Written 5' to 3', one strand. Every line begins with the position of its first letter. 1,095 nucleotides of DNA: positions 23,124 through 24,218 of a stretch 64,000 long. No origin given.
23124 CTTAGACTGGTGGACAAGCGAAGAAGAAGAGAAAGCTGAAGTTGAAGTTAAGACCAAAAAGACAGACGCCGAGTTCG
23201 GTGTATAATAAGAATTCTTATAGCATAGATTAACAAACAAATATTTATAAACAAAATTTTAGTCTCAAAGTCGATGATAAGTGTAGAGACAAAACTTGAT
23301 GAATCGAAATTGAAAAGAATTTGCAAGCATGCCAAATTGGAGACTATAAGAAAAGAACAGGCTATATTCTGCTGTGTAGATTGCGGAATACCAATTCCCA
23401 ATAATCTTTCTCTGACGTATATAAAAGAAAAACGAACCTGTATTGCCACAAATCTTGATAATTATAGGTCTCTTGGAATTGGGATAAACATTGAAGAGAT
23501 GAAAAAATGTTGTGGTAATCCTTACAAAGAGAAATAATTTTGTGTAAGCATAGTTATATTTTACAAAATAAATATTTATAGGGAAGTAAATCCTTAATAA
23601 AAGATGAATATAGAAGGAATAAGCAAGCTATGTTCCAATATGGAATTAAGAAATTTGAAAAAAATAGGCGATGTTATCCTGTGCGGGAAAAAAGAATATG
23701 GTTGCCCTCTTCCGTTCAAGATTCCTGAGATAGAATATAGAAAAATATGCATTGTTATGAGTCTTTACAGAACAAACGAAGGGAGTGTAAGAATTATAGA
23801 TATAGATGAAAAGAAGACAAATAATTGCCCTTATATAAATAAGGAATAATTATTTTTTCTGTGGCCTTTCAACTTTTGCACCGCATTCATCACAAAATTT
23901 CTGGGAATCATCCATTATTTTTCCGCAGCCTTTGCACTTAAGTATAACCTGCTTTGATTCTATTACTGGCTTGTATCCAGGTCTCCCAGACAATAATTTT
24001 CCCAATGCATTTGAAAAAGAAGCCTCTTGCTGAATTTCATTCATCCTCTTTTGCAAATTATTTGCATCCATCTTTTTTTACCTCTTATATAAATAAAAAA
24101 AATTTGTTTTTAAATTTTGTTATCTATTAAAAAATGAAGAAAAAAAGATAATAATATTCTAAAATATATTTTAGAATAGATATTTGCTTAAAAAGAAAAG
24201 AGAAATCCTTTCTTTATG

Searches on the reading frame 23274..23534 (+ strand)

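Call 4: search_protein_families(library=pfam, proteins=[window:23274-23534:+], max_evalue=0.1)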
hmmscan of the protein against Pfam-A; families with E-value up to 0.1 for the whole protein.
window:23274-23534:+ (87 aa): 0 families

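Call 5: search_protein_families(library=phrogs, proteins=[window:23274-23534:+], max_evalue=0.1)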
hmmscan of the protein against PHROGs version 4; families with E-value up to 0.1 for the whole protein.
window:23274-23534:+ (87 aa): 1 family
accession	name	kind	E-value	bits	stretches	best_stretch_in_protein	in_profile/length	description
phrog_54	-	other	0.048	14.9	1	10-45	17-47/75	DksA-like zinc-finger protein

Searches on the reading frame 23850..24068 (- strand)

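Call 4: search_protein_families(library=pfam, proteins=[window:23850-24068:-], max_evalue=0.1)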
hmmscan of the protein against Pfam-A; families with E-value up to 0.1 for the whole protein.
window:23850-24068:- (72 aa): 12 families
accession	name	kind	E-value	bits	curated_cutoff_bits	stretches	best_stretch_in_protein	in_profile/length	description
PF12773.13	DZR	-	2.2e-07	31.3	27.3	2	45-67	1-23/45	Double zinc ribbon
PF13240.11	Zn_Ribbon_1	-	3.9e-05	23.8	25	1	44-66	1-23/23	zinc-ribbon domain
PF08772.16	Zn_ribbon_NOB1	-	5e-05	23.8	24.9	1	38-65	4-32/72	Nin one binding (NOB1) Zn-ribbon like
PF17032.10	Zn_ribbon_15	-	0.00041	21.5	28.9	1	37-67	32-63/73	zinc-ribbon family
PF13248.11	Zn_ribbon_3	-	0.00048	19.9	27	1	44-65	4-25/26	zinc-ribbon domain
PF07191.17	Zn_ribbon_6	-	0.002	18.6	25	1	36-70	10-43/67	Double zinc ribbon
PF01155.25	HypA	-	0.0045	17.4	28.9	1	35-65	63-95/112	Hydrogenase/urease nickel incorporation, metallochaperone, hypA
PF18912.6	DZR_2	-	0.0098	16.2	27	1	44-68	9-33/56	Double zinc ribbon domain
PF14803.11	Zn_ribbon_Nudix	-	0.013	15.9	25.6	0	57-68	1-12/34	Nudix N-terminal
PF24460.1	DUF7575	-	0.054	13.3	28.5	1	44-66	5-27/28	Domain of unknown function (DUF7575)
PF23455.1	DUF7129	-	0.068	13.4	30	1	45-66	14-37/45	Domain of unknown function (DUF7129)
PF20657.2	DUF6811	-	0.078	13.7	35.8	1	38-62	25-50/88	Family of unknown function (DUF6811)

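Call 5: search_protein_families(library=phrogs, proteins=[window:23850-24068:-], max_evalue=0.1)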
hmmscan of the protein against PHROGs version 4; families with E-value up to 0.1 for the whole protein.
window:23850-24068:- (72 aa): 12 families
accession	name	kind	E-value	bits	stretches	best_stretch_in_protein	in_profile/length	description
phrog_10714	-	unknown function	2.7e-05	25.3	1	11-68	40-101/109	-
phrog_2546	-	unknown function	0.00024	22.4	1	43-69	1-27/180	-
phrog_16351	-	DNA, RNA and nucleotide metabolism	0.0018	19.7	1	5-66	24-87/97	DNA binding protein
phrog_14275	-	unknown function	0.0033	18.1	1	42-72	3-33/178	-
phrog_6586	-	unknown function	0.026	15.4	1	42-69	3-30/129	-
phrog_19315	-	unknown function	0.041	13.9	1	42-65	284-310/348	-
phrog_4852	-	unknown function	0.043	14.5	1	39-68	10-41/194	-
phrog_23051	-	unknown function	0.056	14.4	1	39-67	26-55/246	-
phrog_2457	-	unknown function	0.057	14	1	37-65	184-216/222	-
phrog_16564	-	unknown function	0.072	14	1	38-67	90-119/154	-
phrog_144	-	DNA, RNA and nucleotide metabolism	0.092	13.4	0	43-68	25-50/175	HNH endonuclease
phrog_38854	-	unknown function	0.097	13.1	1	33-67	182-216/217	-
